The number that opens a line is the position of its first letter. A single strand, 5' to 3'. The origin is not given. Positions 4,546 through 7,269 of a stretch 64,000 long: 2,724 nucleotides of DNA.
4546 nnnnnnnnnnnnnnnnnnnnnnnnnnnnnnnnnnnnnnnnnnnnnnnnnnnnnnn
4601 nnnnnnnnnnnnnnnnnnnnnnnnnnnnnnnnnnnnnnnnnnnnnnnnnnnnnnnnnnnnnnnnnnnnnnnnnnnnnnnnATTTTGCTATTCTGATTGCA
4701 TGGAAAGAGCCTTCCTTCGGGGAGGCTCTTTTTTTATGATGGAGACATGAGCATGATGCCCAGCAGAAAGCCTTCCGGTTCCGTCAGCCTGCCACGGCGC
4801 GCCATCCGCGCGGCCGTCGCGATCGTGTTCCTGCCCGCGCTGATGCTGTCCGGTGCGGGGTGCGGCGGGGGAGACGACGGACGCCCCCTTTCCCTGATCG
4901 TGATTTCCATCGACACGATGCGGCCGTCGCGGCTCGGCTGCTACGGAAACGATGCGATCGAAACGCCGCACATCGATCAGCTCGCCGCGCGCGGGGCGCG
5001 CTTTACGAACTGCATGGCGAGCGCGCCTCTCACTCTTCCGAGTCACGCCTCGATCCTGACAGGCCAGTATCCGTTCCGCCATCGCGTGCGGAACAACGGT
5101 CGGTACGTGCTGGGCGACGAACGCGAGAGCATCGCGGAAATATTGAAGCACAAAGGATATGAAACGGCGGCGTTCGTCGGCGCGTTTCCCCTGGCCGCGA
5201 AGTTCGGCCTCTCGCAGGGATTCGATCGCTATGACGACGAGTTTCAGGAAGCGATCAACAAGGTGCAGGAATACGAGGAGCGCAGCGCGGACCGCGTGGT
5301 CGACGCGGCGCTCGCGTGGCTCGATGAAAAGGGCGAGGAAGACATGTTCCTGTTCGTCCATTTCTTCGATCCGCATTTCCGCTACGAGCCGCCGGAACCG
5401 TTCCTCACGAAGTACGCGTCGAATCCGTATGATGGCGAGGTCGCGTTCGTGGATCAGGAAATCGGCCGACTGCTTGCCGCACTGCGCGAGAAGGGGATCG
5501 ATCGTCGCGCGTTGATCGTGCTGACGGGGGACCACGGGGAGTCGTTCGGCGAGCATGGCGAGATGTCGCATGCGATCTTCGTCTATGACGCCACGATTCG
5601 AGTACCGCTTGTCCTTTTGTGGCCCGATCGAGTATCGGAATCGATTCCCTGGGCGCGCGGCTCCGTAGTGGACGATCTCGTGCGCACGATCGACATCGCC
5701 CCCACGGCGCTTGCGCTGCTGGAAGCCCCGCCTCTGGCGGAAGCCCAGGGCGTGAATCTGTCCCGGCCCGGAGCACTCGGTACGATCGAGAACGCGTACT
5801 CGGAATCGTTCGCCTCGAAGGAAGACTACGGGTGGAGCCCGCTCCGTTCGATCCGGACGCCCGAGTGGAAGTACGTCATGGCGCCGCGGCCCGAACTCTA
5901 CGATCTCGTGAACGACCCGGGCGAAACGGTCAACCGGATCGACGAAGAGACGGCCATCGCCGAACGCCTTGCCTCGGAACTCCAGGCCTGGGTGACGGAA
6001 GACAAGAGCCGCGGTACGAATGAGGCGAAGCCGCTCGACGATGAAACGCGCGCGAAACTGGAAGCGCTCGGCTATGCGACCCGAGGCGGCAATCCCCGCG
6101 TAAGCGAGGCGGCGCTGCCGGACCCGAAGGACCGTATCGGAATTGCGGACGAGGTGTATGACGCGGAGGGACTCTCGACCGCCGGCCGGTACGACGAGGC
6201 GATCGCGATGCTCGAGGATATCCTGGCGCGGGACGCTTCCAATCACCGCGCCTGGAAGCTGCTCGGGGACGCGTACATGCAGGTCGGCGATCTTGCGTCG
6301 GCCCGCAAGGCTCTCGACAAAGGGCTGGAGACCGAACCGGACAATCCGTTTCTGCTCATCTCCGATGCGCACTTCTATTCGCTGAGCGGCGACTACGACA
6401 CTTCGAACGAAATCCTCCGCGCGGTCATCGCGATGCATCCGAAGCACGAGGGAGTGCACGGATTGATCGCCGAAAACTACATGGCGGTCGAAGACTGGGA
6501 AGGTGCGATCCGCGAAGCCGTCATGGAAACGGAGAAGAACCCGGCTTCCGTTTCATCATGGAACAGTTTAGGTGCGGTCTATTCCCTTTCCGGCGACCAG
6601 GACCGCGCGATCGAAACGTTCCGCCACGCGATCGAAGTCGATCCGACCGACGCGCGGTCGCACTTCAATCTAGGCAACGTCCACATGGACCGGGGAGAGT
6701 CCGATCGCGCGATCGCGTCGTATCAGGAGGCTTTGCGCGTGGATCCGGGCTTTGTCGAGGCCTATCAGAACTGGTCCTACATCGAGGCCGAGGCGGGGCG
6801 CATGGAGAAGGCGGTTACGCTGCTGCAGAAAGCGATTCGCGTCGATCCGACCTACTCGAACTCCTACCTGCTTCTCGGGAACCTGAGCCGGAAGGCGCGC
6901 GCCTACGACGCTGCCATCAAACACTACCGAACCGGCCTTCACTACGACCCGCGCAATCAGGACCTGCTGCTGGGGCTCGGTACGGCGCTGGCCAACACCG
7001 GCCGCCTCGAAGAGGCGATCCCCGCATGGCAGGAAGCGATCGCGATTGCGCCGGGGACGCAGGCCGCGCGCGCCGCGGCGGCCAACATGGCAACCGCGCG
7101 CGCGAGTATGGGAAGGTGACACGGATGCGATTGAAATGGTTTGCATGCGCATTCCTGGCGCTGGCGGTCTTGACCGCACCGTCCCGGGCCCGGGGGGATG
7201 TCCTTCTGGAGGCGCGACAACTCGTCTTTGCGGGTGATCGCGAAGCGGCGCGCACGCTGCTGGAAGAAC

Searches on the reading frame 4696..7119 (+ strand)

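Call 71: search_protein_families(library=pfam, proteins=[window:4696-7119:+], max_evalue=0.0001)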
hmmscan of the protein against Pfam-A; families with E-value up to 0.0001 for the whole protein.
window:4696-7119:+ (807 aa): 26 families (the best 25 are shown)
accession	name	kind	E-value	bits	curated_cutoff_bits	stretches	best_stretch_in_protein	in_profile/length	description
PF00884.28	Sulfatase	-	1.7e-45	156.1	25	1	67-342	3-299/301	Sulfatase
PF07719.23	TPR_2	-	2e-41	137.1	27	1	653-685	1-33/34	Tetratricopeptide repeat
PF00515.34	TPR_1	-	2.2e-40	135.3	27.8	2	653-686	1-34/34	Tetratricopeptide repeat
PF14559.12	TPR_19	-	5.9e-38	129.5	25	2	496-551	4-59/68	Tetratricopeptide repeat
PF13414.12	TPR_11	-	9.2e-36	121.7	26.8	3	628-665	3-40/42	TPR repeat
PF13181.12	TPR_8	-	2e-34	115.2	25.7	1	620-651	2-33/34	Tetratricopeptide repeat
PF13431.12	TPR_17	-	2.2e-33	112.2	24.4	1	642-674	2-34/34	Tetratricopeptide repeat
PF13432.12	TPR_16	-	2.1e-32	111.6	32.7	3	495-551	9-65/65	Tetratricopeptide repeat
PF13428.12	TPR_14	-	1.1e-31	106.5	23.5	1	518-554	2-38/44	Tetratricopeptide repeat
PF23914.1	TPR_CcmH_CycH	-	3.1e-25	89.3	42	2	510-606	43-142/158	Cytochrome c-type biogenesis protein H TPR domain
PF13176.12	TPR_7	-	8.5e-25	85.1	27.9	0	656-686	2-34/36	Tetratricopeptide repeat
PF13424.12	TPR_12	-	7.1e-21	74.6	30.1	0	610-649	34-75/77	Tetratricopeptide repeat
PF01663.27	Phosphodiest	-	6.5e-18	65.9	23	1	67-283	1-222/342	Type I phosphodiesterase / nucleotide pyrophosphatase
PF13371.12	TPR_9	-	2.9e-16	59.7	35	0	496-551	8-63/73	Tetratricopeptide repeat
PF13174.12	TPR_6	-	3.5e-15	56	26.3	0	757-787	2-32/33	Tetratricopeptide repeat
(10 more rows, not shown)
